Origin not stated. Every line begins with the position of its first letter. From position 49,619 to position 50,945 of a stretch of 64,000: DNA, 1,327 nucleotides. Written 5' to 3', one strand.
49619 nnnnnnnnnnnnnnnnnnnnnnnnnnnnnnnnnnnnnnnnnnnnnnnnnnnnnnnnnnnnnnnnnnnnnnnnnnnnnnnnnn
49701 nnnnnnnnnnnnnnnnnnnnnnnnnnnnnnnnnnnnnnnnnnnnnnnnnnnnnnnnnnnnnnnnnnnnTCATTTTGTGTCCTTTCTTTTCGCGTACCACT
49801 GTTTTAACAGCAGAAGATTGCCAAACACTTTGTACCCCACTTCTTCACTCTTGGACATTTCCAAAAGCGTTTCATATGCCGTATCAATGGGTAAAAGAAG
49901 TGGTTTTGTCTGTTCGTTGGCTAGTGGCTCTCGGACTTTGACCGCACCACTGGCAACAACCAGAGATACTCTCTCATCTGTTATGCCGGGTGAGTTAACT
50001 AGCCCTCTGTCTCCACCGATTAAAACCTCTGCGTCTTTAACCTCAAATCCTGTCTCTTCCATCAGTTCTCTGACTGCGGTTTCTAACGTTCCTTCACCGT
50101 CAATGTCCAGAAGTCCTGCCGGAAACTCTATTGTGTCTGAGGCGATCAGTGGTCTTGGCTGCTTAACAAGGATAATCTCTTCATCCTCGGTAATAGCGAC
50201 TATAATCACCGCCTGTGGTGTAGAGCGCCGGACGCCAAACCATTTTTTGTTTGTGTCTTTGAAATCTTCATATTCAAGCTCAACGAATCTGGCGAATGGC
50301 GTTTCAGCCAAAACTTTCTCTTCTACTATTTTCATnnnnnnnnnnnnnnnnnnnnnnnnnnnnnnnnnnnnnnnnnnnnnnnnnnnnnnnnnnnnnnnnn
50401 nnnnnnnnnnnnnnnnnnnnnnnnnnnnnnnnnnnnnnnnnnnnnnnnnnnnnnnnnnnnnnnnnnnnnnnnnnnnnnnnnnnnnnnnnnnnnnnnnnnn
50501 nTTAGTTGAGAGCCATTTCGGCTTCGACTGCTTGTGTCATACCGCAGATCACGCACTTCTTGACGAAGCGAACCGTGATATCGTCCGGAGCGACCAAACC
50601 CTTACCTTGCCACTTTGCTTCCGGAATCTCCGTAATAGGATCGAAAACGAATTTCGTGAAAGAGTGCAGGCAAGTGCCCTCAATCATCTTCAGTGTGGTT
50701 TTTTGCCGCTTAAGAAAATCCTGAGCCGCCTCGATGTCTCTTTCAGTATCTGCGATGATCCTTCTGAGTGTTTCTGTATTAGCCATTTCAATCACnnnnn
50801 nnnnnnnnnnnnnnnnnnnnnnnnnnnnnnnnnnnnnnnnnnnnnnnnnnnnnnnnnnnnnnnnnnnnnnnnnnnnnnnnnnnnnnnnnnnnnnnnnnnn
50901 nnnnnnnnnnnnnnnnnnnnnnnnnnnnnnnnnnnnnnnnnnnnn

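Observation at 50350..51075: Duplicated ~115-nt structured element upstream of two minus-strand operons (NAD-salvage operon and a small-protein operon)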

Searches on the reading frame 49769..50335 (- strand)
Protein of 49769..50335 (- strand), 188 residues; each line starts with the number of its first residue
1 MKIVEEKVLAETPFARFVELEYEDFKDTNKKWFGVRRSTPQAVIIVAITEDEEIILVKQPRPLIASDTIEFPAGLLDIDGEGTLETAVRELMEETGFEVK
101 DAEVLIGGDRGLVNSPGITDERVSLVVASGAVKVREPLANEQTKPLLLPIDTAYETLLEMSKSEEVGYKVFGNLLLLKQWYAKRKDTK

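Call 13: search_protein_families(library=pfam, proteins=[window:49769-50335:-], max_evalue=0.01)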
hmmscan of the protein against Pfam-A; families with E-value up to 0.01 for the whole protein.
window:49769-50335:- (188 aa): 1 family
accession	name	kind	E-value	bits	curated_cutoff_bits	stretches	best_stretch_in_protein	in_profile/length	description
PF00293.34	NUDIX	-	1.9e-11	44.5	21.1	1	40-106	3-67/134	NUDIX domain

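Call 21: find_encoding_contigs(protein=window:49769-50335:-, flank=3000, max_places=10)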
Protein window:49769-50335:- (188 aa): no gene with exactly this product is on record in the collection.

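Call 22: find_homologous_proteins(query=window:49769-50335:-)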
Query window:49769-50335:- (188 aa): 16 proteins with E <= 0.001 among 209 candidates.
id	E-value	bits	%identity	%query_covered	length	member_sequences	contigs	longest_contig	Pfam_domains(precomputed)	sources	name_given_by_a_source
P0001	9.6e-115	398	100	100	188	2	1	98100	PF00293.35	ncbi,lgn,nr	ncbi:MAG: NUDIX hydrolase [bacterium]|nr:NUDIX hydrolase [bacterium]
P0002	1.2e-96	339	83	100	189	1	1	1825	PF00293.35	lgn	-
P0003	1.5e-85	303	76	97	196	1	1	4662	PF00293.35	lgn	-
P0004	2.1e-14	72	38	90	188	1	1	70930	PF00293.35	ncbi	-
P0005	3.8e-14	71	41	68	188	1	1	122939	PF00293.35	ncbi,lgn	-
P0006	1.5e-11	62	41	72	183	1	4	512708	PF00293.35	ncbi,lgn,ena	-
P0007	4.2e-11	61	40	66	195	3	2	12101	PF00293.35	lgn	-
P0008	1.3e-10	59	42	57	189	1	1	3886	PF00293.35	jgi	-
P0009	5.2e-10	57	42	64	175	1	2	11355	PF00293.35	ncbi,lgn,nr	ncbi:MAG: NUDIX hydrolase [Candidatus Delongbacteria bacterium]|nr:NUDIX hydrolase [Candidatus Delon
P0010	6.1e-8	51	41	48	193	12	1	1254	PF00293.35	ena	-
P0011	6.2e-8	51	35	66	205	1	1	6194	PF00293.35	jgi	-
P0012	4.0e-6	45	30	93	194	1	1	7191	PF00293.35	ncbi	-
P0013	6.3e-5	41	39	54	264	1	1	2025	PF00293.35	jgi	jgi:ADP-ribose pyrophosphatase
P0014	2.5e-4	39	48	35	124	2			PF00293.35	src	-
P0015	2.9e-4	39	36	51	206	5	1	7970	PF00293.35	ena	-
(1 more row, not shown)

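Call 23: find_encoding_contigs(protein=P0002, flank=10000)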
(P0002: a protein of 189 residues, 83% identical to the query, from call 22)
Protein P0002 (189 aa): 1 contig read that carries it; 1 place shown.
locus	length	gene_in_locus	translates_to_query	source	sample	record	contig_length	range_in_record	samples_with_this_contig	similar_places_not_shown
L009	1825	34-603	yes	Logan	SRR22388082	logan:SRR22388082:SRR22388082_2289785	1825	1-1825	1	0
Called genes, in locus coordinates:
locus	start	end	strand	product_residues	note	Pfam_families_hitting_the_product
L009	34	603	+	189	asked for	PF00293:NUDIX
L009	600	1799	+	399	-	PF02749:QRPTase_N (faint)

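Call 24: find_encoding_contigs(protein=P0003, flank=10000)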
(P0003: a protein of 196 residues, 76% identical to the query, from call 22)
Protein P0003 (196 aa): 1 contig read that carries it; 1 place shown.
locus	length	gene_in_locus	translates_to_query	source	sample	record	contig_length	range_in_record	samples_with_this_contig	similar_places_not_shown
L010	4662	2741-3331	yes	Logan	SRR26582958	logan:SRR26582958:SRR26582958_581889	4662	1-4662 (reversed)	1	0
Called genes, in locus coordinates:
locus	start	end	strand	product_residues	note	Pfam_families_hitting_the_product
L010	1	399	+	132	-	?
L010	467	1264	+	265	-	-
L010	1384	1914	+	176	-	PF01467:CTP_transf_like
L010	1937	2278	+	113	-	-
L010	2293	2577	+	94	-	-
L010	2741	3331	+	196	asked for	PF00293:NUDIX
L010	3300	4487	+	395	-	-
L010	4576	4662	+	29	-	?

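Call 25: find_encoding_contigs(protein=P0001, flank=10000)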
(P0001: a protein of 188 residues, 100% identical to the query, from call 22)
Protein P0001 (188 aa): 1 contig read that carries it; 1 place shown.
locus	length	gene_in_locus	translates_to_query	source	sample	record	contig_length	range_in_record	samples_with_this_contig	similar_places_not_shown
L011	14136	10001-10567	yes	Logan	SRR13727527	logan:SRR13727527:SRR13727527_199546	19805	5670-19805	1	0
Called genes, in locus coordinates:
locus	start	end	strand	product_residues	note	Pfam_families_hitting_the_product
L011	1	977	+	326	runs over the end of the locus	PF14397:ATPgrasp_ST (faint), PF01071:GARS_A (weak), PF02655:ATP-grasp_3 (faint), PF02786:CPSase_L_D2 (weak), PF08443:RimK (weak), PF07478:Dala_Dala_lig_C (faint), PF02955:GSH-S_ATP (faint)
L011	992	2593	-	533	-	-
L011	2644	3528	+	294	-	PF01513:NAD_kinase, PF20143:NAD_kinase_C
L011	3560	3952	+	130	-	-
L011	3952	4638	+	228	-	PF00293:NUDIX, PF19368:WHD_AraR, PF21906:WHD_NrtR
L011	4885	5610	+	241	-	PF13672:PP2C_2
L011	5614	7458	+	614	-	-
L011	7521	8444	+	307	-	-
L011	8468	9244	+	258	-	-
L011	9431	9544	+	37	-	-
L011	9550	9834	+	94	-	-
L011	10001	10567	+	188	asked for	PF00293:NUDIX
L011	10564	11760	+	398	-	-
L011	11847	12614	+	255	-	PF02540:NAD_synthase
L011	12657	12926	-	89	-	-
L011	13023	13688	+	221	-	PF02683:DsbD_TM (weak), PF11139:SfLAP (weak)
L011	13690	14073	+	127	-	PF00085:Thioredoxin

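Call 40: search_protein_families(library=ncbifam, proteins=[window:49769-50335:-], max_evalue=0.001)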
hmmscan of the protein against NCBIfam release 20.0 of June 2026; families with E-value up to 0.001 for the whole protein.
window:49769-50335:- (188 aa): 10 families
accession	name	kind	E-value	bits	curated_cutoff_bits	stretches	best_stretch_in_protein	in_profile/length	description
NF008736.0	PRK11762.1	equivalog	3.7e-13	49.4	169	1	2-134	9-136/186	ADP compounds hydrolase NudE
TIGR00052.1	TIGR00052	subfamily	2.6e-07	30.4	79.55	1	19-128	25-136/188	nudix-type nucleoside diphosphatase, YffH/AdpP family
TIGR00586.1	mutt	equivalog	4e-05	23.6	97.9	1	44-106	9-70/129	8-oxo-dGTP diphosphatase MutT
TIGR02705.1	nudix_YtkD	equivalog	6.6e-05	22.5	154.4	1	40-101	24-78/156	RNA deprotection pyrophosphohydrolase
NF001299.0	PRK00241.1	equivalog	9.3e-05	22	158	1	43-102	137-193/263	NAD(+) diphosphatase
NF006530.0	PRK08999.1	equivalog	0.00016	20.9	245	1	43-106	9-71/315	Nudix family hydrolase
NF041652.1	Nud_hyd_Dein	equivalog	0.00018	21.8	200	1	42-102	15-77/152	Nudix hydrolase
NF008044.0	PRK10776.1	equivalog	0.00043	20.2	148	1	48-105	12-68/130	8-oxo-dGTP diphosphatase MutT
NF008003.0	PRK10729.1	equivalog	0.00043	19.6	248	1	49-128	67-146/210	ADP-ribose diphosphatase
NF006961.0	PRK09438.1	equivalog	0.00092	18.7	103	0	39-103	7-67/151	dihydroneopterin triphosphate diphosphatase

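Call 53: find_homologous_proteins(query=A4, max_evalue=0.00001)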
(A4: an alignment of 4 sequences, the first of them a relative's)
Query A4 (4 sequences) (258 aa, profile of the alignment): 2676 proteins with E <= 0.00001 among 8000 candidates; the best 120 are listed.
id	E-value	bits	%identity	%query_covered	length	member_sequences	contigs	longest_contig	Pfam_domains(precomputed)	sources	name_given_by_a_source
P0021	7.4e-146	502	98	100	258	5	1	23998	-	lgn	-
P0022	2.2e-141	488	87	100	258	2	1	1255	-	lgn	-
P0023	1.0e-116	407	30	99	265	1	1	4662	-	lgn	-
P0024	3.2e-107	376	70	100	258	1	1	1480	-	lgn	-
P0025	1.5e-103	364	65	100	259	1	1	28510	-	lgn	-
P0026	6.1e-98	345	65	100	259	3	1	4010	PF00092.35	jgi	jgi:hypothetical protein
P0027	3.4e-91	323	63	99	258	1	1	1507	-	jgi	-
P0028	1.0e-86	309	58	100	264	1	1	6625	-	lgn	-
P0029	5.7e-86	306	35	94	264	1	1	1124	-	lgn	-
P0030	2.1e-84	301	33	98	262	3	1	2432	-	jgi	jgi:hypothetical protein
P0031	4.5e-84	300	33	100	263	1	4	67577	-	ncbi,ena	-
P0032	4.7e-84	300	33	100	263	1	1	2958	-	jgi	-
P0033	5.1e-84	300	33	100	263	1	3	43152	-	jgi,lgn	jgi:hypothetical protein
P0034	7.6e-84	299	33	100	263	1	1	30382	-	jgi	-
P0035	1.0e-83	299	35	98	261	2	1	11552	-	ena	-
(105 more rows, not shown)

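Call 54: find_encoding_contigs(protein=P0025, flank=6000)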
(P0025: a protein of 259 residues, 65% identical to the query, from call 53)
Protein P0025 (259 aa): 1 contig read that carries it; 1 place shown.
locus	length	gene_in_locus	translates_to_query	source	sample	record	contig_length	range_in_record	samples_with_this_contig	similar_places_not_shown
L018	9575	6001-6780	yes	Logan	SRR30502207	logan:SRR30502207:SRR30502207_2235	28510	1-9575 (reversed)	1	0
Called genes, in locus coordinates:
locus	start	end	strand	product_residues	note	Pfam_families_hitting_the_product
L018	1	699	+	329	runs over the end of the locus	PF04015:DUF362, PF00037:Fer4 (faint), PF12838:Fer4_7 (weak)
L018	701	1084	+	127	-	-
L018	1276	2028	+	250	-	PF01553:Acyltransferase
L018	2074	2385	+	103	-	-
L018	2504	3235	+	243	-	PF13672:PP2C_2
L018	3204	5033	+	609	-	-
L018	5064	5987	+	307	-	-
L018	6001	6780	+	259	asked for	-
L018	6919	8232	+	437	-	-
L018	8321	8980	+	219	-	PF00293:NUDIX, PF19368:WHD_AraR, PF21906:WHD_NrtR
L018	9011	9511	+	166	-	PF00293:NUDIX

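Call 55: find_encoding_contigs(protein=P0028, flank=6000)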
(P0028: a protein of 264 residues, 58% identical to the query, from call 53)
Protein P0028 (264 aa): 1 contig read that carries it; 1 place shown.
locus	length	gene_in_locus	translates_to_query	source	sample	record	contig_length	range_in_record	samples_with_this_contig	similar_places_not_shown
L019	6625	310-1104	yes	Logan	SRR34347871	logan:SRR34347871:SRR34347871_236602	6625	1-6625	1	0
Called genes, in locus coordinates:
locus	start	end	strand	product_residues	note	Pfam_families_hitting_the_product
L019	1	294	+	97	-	?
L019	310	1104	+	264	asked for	-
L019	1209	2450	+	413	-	-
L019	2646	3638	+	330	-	PF00990:GGDEF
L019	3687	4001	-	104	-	-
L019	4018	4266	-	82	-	-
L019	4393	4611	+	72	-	-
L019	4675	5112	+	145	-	-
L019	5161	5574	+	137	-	-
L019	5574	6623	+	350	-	?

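Call 56: find_encoding_contigs(protein=P0026, flank=6000)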
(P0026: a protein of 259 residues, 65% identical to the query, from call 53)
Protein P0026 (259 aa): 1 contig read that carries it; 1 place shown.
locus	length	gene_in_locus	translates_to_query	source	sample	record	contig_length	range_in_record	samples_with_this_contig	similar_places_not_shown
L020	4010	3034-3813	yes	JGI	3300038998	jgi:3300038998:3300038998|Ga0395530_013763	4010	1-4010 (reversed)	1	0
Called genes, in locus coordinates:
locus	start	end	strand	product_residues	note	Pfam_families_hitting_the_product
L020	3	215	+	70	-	?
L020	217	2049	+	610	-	-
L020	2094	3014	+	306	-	-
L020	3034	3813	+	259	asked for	PF00092:VWA (weak)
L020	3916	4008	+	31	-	?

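Call 60: find_encoding_contigs(protein=P0024, flank=3000)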
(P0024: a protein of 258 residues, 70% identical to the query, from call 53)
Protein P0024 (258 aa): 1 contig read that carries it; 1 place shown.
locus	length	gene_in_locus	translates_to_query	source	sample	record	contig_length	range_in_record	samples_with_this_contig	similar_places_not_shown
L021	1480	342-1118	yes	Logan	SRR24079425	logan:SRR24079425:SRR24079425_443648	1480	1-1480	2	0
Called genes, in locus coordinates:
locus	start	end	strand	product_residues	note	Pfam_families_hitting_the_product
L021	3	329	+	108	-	?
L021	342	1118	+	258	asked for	-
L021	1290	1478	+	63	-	?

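Call 61: find_encoding_contigs(protein=P0027, flank=3000)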
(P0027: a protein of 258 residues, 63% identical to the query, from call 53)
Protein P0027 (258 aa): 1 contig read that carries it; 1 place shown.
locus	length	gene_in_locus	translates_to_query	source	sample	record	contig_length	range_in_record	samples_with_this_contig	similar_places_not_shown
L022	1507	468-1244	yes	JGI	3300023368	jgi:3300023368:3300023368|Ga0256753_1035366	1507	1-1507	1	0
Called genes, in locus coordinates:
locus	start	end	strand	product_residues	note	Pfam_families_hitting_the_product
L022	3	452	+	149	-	?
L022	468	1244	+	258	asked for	-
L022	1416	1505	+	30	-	?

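Call 75: find_encoding_contigs(protein=P0004, flank=8000, max_places=3)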
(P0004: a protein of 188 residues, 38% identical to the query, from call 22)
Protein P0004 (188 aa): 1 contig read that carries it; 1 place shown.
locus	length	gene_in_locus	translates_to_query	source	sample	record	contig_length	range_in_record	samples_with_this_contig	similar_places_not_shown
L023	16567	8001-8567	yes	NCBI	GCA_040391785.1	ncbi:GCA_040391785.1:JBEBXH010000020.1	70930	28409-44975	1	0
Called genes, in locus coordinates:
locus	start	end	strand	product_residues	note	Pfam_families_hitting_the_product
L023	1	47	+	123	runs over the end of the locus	-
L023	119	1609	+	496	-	-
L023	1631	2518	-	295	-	-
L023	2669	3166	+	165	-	-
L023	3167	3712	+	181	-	PF00702:Hydrolase, PF08645:PNK3P, PF13419:HAD_2 (weak), PF13242:Hydrolase_like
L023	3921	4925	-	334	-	PF01408:GFO_IDH_MocA, PF22725:GFO_IDH_MocA_C3, PF02894:GFO_IDH_MocA_C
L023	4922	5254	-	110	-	PF04977:DivIC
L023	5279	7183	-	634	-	PF07498:Rho_N, PF07497:Rho_RNA_bind, PF00006:ATP-synt_ab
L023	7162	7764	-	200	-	PF01121:CoaE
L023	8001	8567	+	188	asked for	PF00293:NUDIX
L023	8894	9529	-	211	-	PF13472:Lipase_GDSL_2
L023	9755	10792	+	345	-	PF00356:LacI, PF00532:Peripla_BP_1, PF13377:Peripla_BP_3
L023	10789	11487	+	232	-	-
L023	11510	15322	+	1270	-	PF02018:CBM_4_9, PF06452:CBM9_1 (weak)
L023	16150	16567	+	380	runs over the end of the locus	-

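Call 90: search_solved_structures(query=L011:7521-8444:+, max_evalue=1)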
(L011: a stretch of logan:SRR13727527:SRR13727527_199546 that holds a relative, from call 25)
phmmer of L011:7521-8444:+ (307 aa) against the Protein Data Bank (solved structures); distinct sequences matched with E-value up to 1: 3.
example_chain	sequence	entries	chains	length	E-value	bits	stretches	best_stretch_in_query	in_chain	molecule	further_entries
2h0r_A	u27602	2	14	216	0.014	17.9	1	153-249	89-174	Nicotinamidase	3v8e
1ilw_A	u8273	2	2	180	0.041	16.3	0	154-182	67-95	180 aa long hypothetical Pyrazinamidase/nicotinamidase | 180aa long hypothetical Pyrazinamidase/Nicotinamidase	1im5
3pl1_A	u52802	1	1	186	0.12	14.8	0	154-174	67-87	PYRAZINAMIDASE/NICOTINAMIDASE PNCA (PZase)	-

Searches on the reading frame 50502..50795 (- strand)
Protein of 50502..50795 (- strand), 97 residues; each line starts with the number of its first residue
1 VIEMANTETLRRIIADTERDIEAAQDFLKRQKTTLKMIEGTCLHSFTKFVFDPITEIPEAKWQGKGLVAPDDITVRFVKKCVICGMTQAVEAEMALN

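Call 13: search_protein_families(library=pfam, proteins=[window:50502-50795:-], max_evalue=0.01)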
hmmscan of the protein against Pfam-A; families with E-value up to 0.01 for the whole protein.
window:50502-50795:- (97 aa): 0 families

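Call 39: find_homologous_proteins(query=window:50502-50795:-, max_evalue=0.01)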
Query window:50502-50795:- (97 aa): 4 proteins with E <= 0.01 among 4 candidates.
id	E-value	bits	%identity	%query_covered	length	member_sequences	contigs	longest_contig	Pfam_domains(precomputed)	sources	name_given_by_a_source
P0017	1.7e-55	202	100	97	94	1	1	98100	-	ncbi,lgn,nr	ncbi:MAG: hypothetical protein Q7S53_05035 [bacterium]|nr:hypothetical protein [bacterium]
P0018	7.0e-41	156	78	97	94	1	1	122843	-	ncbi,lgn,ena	-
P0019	3.0e-40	154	77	97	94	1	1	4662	-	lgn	-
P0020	3.9e-40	153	77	97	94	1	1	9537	-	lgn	-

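Call 40: search_protein_families(library=ncbifam, proteins=[window:50502-50795:-], max_evalue=0.001)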
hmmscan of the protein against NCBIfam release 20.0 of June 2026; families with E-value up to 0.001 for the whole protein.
window:50502-50795:- (97 aa): 0 families

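Call 41: find_encoding_contigs(protein=P0018, flank=10000)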
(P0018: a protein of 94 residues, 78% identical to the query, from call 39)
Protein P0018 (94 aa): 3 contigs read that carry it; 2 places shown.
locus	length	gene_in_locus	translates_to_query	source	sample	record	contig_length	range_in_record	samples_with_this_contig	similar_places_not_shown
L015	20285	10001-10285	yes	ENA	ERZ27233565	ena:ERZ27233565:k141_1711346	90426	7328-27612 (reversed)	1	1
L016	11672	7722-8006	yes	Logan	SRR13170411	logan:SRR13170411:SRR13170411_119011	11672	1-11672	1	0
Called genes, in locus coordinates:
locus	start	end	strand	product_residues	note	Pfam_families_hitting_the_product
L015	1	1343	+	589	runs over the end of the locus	PF12229:PG_binding_4, PF04294:VanW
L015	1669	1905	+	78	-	-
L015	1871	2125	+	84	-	-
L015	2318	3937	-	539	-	-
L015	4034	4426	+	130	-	-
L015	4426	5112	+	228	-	PF00293:NUDIX, PF19368:WHD_AraR, PF21906:WHD_NrtR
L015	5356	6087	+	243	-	PF13672:PP2C_2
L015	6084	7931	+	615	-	-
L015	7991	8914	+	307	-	-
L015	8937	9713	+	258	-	-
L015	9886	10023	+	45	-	-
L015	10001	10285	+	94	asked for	-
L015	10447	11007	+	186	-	PF00293:NUDIX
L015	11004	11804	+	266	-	PF01513:NAD_kinase, PF20143:NAD_kinase_C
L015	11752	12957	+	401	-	-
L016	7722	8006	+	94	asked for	-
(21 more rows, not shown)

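Call 42: find_encoding_contigs(protein=P0020, flank=10000)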
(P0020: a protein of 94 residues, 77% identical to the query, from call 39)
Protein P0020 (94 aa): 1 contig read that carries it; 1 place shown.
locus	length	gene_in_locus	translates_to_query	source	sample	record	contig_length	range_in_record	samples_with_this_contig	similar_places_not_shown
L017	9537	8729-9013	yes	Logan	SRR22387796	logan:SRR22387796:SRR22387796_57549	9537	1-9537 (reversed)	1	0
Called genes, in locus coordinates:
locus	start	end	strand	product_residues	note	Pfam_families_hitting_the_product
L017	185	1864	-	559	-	-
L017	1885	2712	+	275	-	PF01513:NAD_kinase, PF20143:NAD_kinase_C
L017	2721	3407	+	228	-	PF00293:NUDIX, PF19368:WHD_AraR, PF21906:WHD_NrtR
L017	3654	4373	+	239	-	PF13672:PP2C_2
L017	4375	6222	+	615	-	-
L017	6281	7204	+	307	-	-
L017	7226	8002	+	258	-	-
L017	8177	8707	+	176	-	PF01467:CTP_transf_like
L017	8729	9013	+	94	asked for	-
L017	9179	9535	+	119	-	?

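Call 89: predict_structure(alignment_id=A7)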
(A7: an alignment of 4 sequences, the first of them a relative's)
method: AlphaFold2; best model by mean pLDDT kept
length: 94 residues; sequences in the alignment: 4
mean_pLDDT: 64.4   pTM: 0.34
mean pLDDT of the five models: 64.4, 62.7, 61.2, 57.1, 55.3
residues with pLDDT >= 90: 18; 70-90: 11; 50-70: 46; < 50: 19
segments of 3 or more residues with pLDDT < 50: 38-48, 89-94
pLDDT, mean of each block of 10 residues (from residue 1): 85 93 84 54 48 59 58 56 55 33
secondary structure, 60 per line:
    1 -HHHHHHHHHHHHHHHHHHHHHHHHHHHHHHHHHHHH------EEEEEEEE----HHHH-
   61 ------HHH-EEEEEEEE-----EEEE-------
elements in order: H2-37 E44-51 H56-59 E71-78 E84-87
